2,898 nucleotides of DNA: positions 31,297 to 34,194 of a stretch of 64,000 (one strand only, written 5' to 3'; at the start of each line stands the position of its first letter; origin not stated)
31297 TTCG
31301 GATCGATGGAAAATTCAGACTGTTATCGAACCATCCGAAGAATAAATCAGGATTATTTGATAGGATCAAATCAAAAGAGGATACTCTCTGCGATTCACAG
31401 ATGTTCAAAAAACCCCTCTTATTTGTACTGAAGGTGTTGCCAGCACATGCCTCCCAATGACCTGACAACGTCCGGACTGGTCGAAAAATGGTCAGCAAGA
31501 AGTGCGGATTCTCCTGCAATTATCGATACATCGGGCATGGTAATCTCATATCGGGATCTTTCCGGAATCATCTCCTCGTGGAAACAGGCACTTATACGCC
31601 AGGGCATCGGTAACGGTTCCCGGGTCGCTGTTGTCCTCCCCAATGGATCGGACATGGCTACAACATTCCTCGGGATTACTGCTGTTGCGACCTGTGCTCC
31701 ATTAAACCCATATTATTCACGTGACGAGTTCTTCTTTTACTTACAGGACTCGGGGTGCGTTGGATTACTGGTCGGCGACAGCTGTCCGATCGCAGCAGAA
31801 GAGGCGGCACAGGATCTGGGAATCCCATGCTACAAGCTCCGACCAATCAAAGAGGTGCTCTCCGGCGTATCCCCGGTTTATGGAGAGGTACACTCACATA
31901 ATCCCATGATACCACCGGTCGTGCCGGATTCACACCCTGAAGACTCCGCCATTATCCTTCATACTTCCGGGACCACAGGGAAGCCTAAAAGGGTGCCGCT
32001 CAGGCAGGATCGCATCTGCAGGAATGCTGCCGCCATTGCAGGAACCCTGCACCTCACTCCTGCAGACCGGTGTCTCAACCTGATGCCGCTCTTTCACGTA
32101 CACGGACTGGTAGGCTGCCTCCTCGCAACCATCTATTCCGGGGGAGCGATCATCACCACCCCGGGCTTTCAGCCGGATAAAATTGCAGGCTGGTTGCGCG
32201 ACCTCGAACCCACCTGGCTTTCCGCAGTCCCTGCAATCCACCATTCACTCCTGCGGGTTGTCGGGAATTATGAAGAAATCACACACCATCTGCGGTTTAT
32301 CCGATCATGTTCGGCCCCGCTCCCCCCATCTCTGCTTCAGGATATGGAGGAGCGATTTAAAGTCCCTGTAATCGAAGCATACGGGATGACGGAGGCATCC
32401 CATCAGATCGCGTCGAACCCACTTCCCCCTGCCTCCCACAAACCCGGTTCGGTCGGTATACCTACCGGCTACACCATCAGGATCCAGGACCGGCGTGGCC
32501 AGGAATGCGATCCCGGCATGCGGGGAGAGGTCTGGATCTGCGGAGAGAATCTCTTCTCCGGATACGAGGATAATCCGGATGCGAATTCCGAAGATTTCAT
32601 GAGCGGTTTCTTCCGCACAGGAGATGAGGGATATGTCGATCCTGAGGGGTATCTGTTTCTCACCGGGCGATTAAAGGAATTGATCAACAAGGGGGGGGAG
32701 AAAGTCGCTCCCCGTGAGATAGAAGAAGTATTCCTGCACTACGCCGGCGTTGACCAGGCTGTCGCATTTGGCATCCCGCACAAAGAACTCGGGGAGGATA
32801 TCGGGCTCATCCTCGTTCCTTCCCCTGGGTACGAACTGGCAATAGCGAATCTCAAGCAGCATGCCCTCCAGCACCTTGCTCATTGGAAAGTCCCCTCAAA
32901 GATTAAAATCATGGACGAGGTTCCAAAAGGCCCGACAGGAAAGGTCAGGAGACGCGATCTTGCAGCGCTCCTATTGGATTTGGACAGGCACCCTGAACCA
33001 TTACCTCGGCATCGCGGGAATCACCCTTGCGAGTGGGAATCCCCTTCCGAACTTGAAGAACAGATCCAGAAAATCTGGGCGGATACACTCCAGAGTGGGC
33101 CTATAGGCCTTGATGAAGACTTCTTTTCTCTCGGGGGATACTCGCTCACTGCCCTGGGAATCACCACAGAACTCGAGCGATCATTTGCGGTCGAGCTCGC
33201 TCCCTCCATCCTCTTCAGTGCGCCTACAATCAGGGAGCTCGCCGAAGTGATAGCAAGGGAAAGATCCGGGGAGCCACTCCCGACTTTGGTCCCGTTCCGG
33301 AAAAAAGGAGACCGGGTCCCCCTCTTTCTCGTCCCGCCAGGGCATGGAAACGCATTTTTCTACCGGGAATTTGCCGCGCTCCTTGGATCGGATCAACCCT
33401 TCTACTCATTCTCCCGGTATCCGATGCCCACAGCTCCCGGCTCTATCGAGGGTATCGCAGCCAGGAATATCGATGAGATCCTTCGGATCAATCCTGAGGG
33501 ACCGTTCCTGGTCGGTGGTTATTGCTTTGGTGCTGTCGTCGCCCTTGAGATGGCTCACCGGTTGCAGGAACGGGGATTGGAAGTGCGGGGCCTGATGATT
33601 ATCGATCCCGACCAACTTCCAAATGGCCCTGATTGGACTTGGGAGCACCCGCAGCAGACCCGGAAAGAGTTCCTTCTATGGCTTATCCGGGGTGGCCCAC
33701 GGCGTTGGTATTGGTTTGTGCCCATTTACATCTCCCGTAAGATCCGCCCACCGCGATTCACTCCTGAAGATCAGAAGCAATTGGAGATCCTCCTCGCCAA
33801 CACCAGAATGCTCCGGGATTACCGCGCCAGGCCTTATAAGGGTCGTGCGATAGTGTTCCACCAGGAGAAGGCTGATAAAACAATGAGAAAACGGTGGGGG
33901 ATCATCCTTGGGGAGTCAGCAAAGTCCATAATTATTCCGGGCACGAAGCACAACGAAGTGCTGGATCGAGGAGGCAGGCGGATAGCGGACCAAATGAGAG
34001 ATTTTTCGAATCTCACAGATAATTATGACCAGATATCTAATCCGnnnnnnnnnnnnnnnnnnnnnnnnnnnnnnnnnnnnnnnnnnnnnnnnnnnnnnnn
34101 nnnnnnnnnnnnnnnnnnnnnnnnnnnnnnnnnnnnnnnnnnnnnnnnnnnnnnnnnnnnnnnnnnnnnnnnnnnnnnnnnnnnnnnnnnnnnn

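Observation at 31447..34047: Stand-alone A-T-TE (NRPS-like) protein with an oxalyl-CoA-synthetase-like adenylation domain in an archaeon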

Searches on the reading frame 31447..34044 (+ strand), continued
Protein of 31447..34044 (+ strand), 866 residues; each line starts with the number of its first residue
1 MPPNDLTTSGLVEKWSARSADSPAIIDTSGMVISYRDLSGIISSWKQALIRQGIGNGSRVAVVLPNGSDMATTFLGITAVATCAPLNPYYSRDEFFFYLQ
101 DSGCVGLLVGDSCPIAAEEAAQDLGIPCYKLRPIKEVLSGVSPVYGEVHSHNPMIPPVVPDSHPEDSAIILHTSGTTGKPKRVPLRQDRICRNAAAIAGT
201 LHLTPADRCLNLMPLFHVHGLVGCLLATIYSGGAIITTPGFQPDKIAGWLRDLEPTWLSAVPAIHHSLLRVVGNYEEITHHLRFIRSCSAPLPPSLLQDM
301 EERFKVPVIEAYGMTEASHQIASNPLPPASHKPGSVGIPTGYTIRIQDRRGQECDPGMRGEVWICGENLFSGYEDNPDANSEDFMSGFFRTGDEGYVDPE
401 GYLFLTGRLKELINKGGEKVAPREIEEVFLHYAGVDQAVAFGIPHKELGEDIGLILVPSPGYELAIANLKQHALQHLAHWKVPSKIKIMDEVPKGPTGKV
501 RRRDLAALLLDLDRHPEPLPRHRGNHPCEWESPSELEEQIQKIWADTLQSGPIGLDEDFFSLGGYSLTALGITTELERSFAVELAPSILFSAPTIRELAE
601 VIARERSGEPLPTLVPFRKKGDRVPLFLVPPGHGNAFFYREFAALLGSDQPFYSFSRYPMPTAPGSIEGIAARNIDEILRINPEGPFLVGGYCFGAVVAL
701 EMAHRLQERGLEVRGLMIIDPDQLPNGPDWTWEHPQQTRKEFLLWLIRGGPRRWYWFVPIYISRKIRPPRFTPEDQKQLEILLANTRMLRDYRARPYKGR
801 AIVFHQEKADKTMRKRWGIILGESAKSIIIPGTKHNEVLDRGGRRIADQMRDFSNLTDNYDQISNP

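Call 71: predict_structure(alignment_id=A2)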
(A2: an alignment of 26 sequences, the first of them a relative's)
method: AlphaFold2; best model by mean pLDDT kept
length: 866 residues; sequences in the alignment: 26
mean_pLDDT: 79.7   pTM: 0.60
mean pLDDT of the five models: 79.7, 76.8, 76.6, 75.8, 75.5
residues with pLDDT >= 90: 258; 70-90: 421; 50-70: 135; < 50: 52
segments of 3 or more residues with pLDDT < 50: 1-3, 148-154, 175-178, 512-530, 856-866
pLDDT, mean of each block of 10 residues (from residue 1): 67 94 93 96 90 87 92 95 91 90 92 82 91 87 69 50 91 60 91 92 94 89 95 92 82 91 80 62 86 83 89 86 88 88 89 90 89 85 86 91 83 70 81 84 72 85 78 67 79 69 69 38 36 80 76 70 57 78 62 76 71 75 89 71 79 76 72 88 88 93 93 91 85 61 67 66 58 65 81 90 87 86 84 78 85 58 30
secondary structure, 60 per line:
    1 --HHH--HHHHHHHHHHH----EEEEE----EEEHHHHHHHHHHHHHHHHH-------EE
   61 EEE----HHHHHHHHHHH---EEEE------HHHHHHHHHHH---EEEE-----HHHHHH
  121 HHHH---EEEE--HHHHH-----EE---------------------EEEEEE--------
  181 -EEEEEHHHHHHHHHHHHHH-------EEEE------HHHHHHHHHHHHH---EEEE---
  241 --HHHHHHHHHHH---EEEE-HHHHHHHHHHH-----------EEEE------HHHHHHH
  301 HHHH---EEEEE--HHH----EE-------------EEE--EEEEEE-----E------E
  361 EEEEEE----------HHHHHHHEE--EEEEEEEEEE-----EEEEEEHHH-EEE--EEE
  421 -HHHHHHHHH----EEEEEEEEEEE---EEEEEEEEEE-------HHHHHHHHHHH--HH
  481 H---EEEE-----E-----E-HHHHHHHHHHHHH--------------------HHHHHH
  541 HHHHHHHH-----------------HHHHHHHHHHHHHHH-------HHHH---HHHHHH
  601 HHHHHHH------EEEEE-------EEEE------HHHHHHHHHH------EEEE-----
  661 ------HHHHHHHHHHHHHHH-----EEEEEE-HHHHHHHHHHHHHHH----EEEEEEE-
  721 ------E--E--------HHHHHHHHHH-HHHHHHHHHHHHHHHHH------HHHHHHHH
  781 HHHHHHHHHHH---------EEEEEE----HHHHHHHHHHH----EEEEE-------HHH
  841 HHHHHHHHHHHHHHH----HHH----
elements in order (helices of 4 or more, strands of 3 or more residues): H8-18 E23-27 E32-34 H35-51 E59-63 H68-78 E82-85 H92-102 E106-109 H115-124 E128-131 H134-138 E167-172 E182-186 H187-200 E208-211 H218-230 E234-237 H243-253 E257-260 H262-272 E284-287 H294-304 E308-312 E337-339 E342-347 E360-366 H377-383 E388-397 E403-408 E413-415 E418-420 H422-430 E435-445 E449-458 H466-476 E485-488 H502-514 H535-548 H566-580 H588-591 H595-607 E614-618 E626-629 H636-645 E652-655 H667-681 E687-692 H694-708 E713-719 H739-748 H750-766 H773-791 E801-806 H811-821 E826-830 H838-855

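Call 73: fold_search(model_id=the predicted structure, library=pdb)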
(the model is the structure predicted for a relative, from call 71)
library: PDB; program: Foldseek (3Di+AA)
matches with E <= 10: 1871; with E <= 0.001: 1279
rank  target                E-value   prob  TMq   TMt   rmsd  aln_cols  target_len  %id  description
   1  5ie3_A                5.0e-56  1.00  0.53  0.89   3.4       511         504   39  Crystal structure of a plant enzyme (released 2016-12-07)
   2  5ie0_A                1.7e-55  1.00  0.53  0.89   3.1       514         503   39  Crystal structure of a plant enzyme (released 2016-12-07)
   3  5ie2_A                6.7e-55  1.00  0.52  0.88   4.0       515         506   38  Crystal structure of a plant enzyme (released 2016-12-07)
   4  8aff_A                3.9e-53  1.00  0.48  0.76   5.7       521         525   37  Wild type oxalyl-CoA synthetase Pcs60p (released 2023-02-08)
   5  4zxh                  2.2e-52  1.00  0.47  0.32  26.3       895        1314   21  Crystal Structure of holo-AB3403 a four domain nonribosomal peptide synthetase from Acinetobacter Baumanii (released 2015-12-30)
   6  5ja2_A                2.3e-52  1.00  0.41  0.29  29.1       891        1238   20  EntF, a Terminal Nonribosomal Peptide Synthetase Module Bound to the non-Native MbtH-Like Protein PA2412 (released 2016-09-14)
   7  8aff_D                9.6e-52  1.00  0.45  0.73   6.4       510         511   37  Wild type oxalyl-CoA synthetase Pcs60p (released 2023-02-08)
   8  6qjz                  1.9e-51  1.00  0.45  0.76  10.6       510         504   38  Identificationand Characterization of an Oxalylfrom Grass pea (Lathyrus sativusCoA-Synthetase L.) (released 2020-08-26)
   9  5ja1_A                1.1e-50  1.00  0.42  0.30  29.2       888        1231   21  EntF, a Terminal Nonribosomal Peptide Synthetase Module Bound to the MbtH-Like Protein YbdZ (released 2016-09-14)
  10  8aff_I                8.7e-50  1.00  0.43  0.70   9.4       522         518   37  Wild type oxalyl-CoA synthetase Pcs60p (released 2023-02-08)
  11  2vsq                  9.2e-50  1.00  0.44  0.31  14.8       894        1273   21  Structure of surfactin A synthetase C (SrfA-C), a nonribosomal peptide synthetase termination module (released 2008-07-08)
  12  8afg_A                3.2e-46  1.00  0.46  0.79   5.2       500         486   36  K352D oxalyl-CoA synthetase Pcs60p (released 2023-02-08)
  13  4gxr                  8.0e-45  1.00  0.52  0.87   3.9       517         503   28  Structure of ATP bound RpMatB-BxBclM chimera B3 (released 2012-10-24)
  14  6n8e                  1.4e-44  1.00  0.51  0.35  13.7       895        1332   18  Crystal structure of holo-ObiF1, a five domain nonribosomal peptide synthetase from Burkholderia diffusa (released 2019-07-24)
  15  4fut                  1.2e-42  1.00  0.51  0.86   4.0       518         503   28  Crystal structure of ATP bound MatB from Rhodopseudomonas palustris (released 2012-07-25)
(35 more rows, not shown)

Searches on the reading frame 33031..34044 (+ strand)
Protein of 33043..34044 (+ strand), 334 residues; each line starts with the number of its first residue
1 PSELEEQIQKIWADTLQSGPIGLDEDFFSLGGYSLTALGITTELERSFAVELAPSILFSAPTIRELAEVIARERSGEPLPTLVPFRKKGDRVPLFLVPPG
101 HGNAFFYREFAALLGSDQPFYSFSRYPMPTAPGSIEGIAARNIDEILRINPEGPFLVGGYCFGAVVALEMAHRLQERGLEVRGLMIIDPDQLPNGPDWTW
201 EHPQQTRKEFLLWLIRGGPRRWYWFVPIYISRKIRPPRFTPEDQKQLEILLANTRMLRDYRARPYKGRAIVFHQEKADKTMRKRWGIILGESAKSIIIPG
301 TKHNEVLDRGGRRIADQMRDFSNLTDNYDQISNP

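Call 44: search_solved_structures(query=window:33043-34044:+, max_evalue=0.001, show_alignments=2)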
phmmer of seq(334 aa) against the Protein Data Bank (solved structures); distinct sequences matched with E-value up to 0.001: 76 (the best 60 are shown).
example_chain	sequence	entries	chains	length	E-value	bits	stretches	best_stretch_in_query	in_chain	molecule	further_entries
4zxh_A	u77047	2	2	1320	5.5e-24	88.1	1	15-190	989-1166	ABBFA_003403 | Tyrocidine synthetase 3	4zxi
2vsq_A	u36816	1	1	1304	3.7e-18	69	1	2-189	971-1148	SURFACTIN SYNTHETASE SUBUNIT 3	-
7dxo_A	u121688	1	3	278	2.8e-15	59.5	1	72-193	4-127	Non-ribosomal peptide synthetase 4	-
7crn_A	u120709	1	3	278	3.8e-15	59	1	72-193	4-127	Non-ribosomal peptide synthetase 4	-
2roq_A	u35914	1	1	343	4.4e-15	58.8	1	23-198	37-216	Enterobactin synthetase component F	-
3tej_A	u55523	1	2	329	6.1e-15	58.4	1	23-198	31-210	Enterobactin synthase component F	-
5ja1_A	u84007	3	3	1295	1.3e-14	57.2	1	23-198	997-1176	Enterobactin synthase component F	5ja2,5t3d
9lcp_A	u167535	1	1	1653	3.7e-14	55.8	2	2-71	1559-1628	PvdL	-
9lcq_A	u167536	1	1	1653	3.7e-14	55.8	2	2-71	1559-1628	PvdL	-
9lco_A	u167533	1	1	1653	1.5e-13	53.8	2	2-71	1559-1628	PvdL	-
6n8e_A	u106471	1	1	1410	3.1e-11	46.2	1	3-186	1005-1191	holo-ObiF1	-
6mfz_A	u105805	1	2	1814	5e-11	45.5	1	2-79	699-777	Linear gramicidin synthase subunit A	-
6ojc_A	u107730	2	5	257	6.9e-11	45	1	93-196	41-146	NocB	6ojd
9be3_A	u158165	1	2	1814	7e-11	45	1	2-76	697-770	Linear gramicidin synthase subunit A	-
9meh_A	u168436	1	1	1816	7e-11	45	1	2-76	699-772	Linear gramicidin synthase subunit A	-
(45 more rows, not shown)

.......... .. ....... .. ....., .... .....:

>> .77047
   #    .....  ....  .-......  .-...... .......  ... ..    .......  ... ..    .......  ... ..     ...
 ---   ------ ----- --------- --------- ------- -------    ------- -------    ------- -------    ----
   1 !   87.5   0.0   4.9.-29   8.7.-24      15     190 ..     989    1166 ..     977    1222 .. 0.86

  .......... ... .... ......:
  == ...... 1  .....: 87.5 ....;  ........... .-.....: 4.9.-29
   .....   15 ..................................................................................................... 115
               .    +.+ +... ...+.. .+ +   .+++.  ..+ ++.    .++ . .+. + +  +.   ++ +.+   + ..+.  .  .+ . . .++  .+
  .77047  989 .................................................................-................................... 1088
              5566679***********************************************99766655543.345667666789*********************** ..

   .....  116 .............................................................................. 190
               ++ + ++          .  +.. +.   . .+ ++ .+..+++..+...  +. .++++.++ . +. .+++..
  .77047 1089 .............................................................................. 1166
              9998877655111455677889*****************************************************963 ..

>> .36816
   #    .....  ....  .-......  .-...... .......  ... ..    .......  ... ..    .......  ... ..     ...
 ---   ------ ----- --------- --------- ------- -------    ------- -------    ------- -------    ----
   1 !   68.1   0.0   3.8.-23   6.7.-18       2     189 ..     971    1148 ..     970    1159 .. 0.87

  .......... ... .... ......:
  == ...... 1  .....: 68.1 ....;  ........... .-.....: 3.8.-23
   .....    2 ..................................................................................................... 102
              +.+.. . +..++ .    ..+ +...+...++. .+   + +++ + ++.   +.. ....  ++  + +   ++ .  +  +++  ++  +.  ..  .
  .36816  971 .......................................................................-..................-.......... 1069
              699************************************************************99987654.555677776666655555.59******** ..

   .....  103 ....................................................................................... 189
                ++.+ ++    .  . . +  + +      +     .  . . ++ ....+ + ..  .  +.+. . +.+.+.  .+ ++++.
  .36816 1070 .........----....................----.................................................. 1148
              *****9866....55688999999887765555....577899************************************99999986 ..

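Call 48: find_related_loci(query=A3, collection=metagenome_contigs, flank=10000)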
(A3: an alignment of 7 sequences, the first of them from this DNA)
Query A3 (338 aa) in metagenome_contigs; peptide patterns used: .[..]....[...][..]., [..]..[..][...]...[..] (x = any residue, [..] = any of these).
600 stretches matched a pattern (row limit reached: there are more); 466 encode a relative of the query (tblastn E <= 1e-3); the best 80 are kept; 80 distinct loci.
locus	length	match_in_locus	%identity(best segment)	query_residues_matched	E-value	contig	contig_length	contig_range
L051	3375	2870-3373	59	3-170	3e-59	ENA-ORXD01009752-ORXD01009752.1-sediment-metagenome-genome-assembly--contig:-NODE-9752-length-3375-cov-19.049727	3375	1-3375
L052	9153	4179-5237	29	10-327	3e-38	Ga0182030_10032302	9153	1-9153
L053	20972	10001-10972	29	7-308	9e-36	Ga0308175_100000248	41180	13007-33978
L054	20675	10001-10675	38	7-225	2e-35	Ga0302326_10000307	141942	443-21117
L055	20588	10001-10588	38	1-192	4e-35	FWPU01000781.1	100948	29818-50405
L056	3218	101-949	31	8-289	3e-35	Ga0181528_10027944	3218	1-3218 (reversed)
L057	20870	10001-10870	30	16-280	7e-35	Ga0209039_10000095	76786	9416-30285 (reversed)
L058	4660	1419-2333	31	6-290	7e-35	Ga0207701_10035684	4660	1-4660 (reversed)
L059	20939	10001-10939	30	4-294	2e-34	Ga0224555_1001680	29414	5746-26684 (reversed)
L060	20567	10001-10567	36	7-192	5e-34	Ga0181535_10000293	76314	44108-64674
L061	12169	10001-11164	29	5-313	4e-34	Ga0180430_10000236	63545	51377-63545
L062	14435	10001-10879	30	1-271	1e-32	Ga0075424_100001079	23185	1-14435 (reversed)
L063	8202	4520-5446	30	7-294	7e-33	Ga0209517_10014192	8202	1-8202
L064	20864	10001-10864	31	4-276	7e-33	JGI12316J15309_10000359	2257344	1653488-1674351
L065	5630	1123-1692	36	6-192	2e-32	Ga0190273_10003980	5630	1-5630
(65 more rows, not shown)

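Call 50: find_homologous_proteins(query=A3, max_evalue=1e-30)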
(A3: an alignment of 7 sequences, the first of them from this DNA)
Query A3 (7 sequences) (338 aa, profile of the alignment): 56 proteins with E <= 1e-30 among 8000 candidates.
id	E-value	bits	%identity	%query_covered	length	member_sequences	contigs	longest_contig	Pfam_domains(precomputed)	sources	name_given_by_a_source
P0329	6.7e-165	566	54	99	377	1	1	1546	PF00550.32,PF12697.14,PF00975.27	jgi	-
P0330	7.8e-59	217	29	86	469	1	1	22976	PF00550.32,PF00975.27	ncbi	-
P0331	4.0e-52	195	38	55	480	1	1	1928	PF00550.32,PF13193.13,PF00975.27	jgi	jgi:thioesterase domain-containing protein/acyl carrier protein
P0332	1.3e-51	193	39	59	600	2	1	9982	PF00550.32,PF13193.13,PF00975.27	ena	-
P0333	1.5e-51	193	31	89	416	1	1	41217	PF00550.32,PF00975.27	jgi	jgi:thioesterase domain-containing protein/acyl carrier protein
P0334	3.6e-50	189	28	97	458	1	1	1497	PF00550.32,PF12697.14,PF13193.13,PF00975.27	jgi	jgi:thioesterase domain-containing protein/acyl carrier protein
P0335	1.2e-49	187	41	54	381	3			PF00550.32,PF00975.27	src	-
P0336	1.2e-49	187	37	55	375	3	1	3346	PF00550.32,PF00975.27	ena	-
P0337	2.9e-49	186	30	88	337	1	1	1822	PF00550.32,PF12697.14,PF00975.27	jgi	jgi:thioesterase domain-containing protein/acyl carrier protein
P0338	2.9e-49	186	39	55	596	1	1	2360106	PF00668.26,PF00550.32,PF00975.27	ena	-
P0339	3.7e-49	185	40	55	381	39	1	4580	PF00550.32,PF00975.27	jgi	jgi:phthiocerol/phenolphthiocerol synthesis type-I polyketide synthase E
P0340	1.1e-48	184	37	55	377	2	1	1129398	PF00550.32,PF00561.27,PF00975.27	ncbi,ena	-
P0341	2.8e-48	182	41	52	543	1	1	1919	PF00550.32,PF12697.14,PF13193.13,PF00975.27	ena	-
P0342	5.2e-48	182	29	95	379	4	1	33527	PF00550.32,PF00975.27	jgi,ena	-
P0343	1.8e-47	180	33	62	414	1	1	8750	PF00550.32,PF00561.27,PF00975.27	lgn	-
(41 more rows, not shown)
